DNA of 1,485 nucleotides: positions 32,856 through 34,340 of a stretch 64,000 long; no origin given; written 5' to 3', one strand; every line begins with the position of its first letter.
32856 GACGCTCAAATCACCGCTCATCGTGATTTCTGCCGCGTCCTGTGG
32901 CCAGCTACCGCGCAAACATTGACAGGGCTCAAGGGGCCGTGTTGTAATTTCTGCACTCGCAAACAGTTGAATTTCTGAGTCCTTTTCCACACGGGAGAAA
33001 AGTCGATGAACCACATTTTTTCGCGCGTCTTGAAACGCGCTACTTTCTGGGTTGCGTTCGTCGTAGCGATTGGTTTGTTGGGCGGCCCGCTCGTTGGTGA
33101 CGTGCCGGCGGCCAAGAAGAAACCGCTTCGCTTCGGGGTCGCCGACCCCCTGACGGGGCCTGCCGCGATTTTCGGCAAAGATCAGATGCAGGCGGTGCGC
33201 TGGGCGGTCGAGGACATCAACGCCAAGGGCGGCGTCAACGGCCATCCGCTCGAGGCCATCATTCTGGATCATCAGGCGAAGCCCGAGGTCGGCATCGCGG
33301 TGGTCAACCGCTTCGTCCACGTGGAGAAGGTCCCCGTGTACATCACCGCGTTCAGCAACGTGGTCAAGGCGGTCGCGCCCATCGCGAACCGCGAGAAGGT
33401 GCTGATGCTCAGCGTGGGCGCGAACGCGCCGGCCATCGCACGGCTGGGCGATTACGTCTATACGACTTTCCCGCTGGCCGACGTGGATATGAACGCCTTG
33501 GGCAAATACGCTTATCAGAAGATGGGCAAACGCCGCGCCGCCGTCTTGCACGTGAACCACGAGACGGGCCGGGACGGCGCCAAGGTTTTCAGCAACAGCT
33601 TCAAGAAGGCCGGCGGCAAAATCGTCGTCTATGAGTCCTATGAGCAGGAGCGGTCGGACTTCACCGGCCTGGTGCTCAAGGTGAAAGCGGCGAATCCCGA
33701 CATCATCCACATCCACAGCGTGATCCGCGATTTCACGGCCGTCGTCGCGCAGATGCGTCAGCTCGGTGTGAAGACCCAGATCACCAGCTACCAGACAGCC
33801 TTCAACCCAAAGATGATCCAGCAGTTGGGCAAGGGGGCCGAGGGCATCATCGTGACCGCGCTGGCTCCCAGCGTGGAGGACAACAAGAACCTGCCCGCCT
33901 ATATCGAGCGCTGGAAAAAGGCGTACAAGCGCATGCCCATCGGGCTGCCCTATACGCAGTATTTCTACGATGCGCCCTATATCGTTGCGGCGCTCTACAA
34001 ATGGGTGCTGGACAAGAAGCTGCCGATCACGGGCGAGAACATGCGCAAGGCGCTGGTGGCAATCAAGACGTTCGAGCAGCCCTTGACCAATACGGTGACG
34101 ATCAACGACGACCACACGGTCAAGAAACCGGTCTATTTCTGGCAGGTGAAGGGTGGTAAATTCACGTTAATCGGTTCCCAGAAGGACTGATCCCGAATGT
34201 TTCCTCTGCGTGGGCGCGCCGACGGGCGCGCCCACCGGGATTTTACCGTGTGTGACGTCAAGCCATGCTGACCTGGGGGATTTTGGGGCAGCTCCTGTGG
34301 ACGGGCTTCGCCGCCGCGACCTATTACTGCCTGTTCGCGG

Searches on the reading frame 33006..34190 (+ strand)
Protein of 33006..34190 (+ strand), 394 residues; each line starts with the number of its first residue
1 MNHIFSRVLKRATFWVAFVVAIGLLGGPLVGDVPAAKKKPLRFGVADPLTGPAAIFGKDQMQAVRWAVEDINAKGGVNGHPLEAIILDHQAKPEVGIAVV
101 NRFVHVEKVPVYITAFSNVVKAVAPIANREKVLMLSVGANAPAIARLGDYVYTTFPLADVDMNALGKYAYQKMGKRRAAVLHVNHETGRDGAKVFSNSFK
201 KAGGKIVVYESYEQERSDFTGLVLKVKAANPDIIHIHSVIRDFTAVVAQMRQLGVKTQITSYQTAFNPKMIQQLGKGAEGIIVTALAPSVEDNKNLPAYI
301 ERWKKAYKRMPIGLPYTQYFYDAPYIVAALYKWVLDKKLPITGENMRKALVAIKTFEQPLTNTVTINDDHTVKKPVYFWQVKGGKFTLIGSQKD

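Call 3: search_protein_families(library=pfam, proteins=[window:33006-34190:+], max_evalue=1)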
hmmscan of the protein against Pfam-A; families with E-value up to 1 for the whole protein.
window:33006-34190:+ (394 aa): 5 families
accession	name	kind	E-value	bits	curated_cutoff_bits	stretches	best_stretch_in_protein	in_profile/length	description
PF13458.12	Peripla_BP_6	-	1.1e-64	219.7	31.7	1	40-385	1-343/343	Periplasmic binding protein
PF01094.35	ANF_receptor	-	6.5e-22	78.5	25.4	1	61-335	3-294/353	Receptor family ligand binding region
PF13433.12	Peripla_BP_5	-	4e-17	62.8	27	1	43-391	3-347/363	Periplasmic binding protein domain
PF13439.12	Glyco_transf_4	-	0.0071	16.8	28.5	1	218-261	60-103/170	Glycosyltransferase Family 4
PF13579.12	Glyco_trans_4_4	-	0.024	15.4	29.7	1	223-268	67-108/158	Glycosyl transferase 4-like domain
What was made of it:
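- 33006..37598 (+): Convergent Liv-type (HAAT family) ABC transporter operon. LivK is at 33006-34190, LivH at 34265-35212, LivM at 35220-36134, LivG at about 36140-36901, and LivF at 36915-37598. Pfam Peripla_BP_6, E 1e-64 (call 3).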

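Call 70: search_solved_structures(query=window:33006-34187:+, max_evalue=1e-8)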
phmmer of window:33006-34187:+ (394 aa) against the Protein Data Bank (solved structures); distinct sequences matched with E-value up to 1e-8: 33.
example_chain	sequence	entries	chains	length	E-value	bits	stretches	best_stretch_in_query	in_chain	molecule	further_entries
1z15_A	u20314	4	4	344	1.5e-26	96.6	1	41-287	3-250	Leu/Ile/Val-binding protein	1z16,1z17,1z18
1usg_A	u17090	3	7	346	2.7e-26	95.8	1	42-337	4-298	LEUCINE-SPECIFIC BINDING PROTEIN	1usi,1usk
2lbp_A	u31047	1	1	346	4e-26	95.2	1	42-337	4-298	LEUCINE-BINDING PROTEIN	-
2liv_A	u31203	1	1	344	5.3e-26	94.8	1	41-287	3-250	LEUCINE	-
8z0g_A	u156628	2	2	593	2.7e-23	85.9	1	50-311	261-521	Leu/Ile/Val-binding protein,Leu/Ile/Val-binding protein,mNeonGreen | NeIle,Leu/Ile/Val-binding protein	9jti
3ip5_A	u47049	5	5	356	2.1e-20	76.4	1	44-332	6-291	ABC transporter, substrate binding protein (Amino acid)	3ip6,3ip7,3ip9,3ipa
3ipc_A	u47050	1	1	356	5.9e-20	74.9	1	44-332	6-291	ABC transporter, substrate binding protein (Amino acid)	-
3td9_A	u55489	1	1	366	3.5e-19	72.4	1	38-323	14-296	Branched chain amino acid ABC transporter, periplasmic amino acid-binding protein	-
4gnr_A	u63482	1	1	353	5.1e-19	71.9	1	37-386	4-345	ABC transporter substrate-binding protein-branched chain amino acid transport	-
4obb_A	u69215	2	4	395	5.3e-18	68.5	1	36-309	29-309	Amino acid/amide ABC transporter substrate-binding protein, HAAT family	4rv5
4nqr_A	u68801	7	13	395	5.9e-18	68.4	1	36-309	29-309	Amino acid/amide ABC transporter substrate-binding protein, HAAT family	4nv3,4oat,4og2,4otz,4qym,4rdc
4n0q_A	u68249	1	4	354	9.7e-18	67.6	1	41-286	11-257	Leu/Ile/Val-binding protein homolog 3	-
4q6w_A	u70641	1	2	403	4.3e-17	65.5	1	37-276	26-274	Putative leu/ile/val-binding protein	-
4mpt_A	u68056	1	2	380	9.5e-17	64.4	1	41-276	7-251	Putative leu/ile/val-binding protein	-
3hut_A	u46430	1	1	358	2.3e-16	63.1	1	42-356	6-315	putative branched-chain amino acid ABC transporter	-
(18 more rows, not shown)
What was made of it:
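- The co-conserved binding protein is closest to LivJ/LivK-type amino-acid binders (call 70).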
